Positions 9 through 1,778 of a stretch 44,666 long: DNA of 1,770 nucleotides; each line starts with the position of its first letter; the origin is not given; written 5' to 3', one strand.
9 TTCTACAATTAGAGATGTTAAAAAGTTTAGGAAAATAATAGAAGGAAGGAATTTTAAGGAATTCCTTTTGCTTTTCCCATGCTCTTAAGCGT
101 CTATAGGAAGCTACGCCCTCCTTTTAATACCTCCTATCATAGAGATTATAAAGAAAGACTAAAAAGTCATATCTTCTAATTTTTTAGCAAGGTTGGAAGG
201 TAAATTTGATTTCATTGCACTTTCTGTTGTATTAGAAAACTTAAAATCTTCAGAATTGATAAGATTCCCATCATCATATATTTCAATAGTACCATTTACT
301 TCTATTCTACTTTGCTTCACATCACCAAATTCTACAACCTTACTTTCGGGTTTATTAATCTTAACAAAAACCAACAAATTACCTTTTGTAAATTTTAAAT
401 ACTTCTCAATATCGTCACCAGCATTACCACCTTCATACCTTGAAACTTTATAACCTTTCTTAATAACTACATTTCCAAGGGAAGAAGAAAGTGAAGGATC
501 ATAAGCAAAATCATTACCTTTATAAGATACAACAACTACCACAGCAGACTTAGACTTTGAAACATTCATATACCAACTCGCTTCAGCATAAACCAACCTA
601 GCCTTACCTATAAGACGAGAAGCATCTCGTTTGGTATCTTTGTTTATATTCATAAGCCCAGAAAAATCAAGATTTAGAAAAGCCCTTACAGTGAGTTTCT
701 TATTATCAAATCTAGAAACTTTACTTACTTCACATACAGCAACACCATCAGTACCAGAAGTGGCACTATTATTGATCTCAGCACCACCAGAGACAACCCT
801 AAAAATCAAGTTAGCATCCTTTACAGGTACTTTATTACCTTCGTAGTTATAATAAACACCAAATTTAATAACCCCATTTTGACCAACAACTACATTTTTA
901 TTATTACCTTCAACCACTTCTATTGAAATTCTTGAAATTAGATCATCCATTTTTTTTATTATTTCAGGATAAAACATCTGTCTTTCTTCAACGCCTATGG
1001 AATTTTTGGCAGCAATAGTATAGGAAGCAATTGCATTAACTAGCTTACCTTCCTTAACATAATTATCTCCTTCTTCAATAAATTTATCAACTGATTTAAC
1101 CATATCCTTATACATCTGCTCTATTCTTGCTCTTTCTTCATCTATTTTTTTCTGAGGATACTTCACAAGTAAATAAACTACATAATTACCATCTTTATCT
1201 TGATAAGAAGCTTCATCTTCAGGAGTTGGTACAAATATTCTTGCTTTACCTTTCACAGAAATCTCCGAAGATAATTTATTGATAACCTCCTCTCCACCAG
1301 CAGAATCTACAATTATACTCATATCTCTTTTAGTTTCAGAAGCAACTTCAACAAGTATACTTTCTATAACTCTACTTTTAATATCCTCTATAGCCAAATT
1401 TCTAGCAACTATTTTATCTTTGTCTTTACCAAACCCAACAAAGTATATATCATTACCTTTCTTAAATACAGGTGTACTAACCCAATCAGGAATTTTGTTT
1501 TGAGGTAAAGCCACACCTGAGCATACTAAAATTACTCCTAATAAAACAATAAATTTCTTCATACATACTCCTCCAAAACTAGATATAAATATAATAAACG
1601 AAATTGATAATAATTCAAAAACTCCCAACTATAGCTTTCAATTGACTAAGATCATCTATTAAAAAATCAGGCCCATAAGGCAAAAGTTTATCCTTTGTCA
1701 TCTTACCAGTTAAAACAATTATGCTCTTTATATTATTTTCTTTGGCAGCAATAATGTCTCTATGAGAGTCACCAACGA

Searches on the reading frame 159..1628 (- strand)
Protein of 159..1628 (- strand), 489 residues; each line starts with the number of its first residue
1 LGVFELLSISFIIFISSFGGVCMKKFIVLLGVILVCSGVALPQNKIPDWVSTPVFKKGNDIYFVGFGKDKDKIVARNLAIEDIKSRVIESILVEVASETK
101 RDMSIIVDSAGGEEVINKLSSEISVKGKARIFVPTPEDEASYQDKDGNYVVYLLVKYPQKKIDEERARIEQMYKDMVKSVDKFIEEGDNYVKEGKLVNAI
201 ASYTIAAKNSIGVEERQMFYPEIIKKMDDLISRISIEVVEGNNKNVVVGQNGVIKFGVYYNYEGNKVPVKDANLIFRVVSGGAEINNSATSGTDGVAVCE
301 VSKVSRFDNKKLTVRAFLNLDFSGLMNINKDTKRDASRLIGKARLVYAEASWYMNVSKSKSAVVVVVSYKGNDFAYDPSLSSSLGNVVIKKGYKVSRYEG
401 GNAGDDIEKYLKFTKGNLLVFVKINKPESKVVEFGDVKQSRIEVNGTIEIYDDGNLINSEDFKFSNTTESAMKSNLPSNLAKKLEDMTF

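Call 16: search_protein_families(library=ncbifam, proteins=[window:159-1628:-])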
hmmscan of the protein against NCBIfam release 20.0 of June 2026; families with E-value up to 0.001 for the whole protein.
window:159-1628:- (489 aa): 0 families

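Call 28: find_encoding_contigs(protein=window:159-1628:-, flank=10000, max_places=10)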
Protein window:159-1628:- (489 aa): no gene with exactly this product is on record in the collection.

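Call 45: search_protein_families(library=pfam, proteins=[window:159-1628:-], max_evalue=0.001)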
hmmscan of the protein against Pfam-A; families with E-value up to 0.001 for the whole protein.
window:159-1628:- (489 aa): 0 families
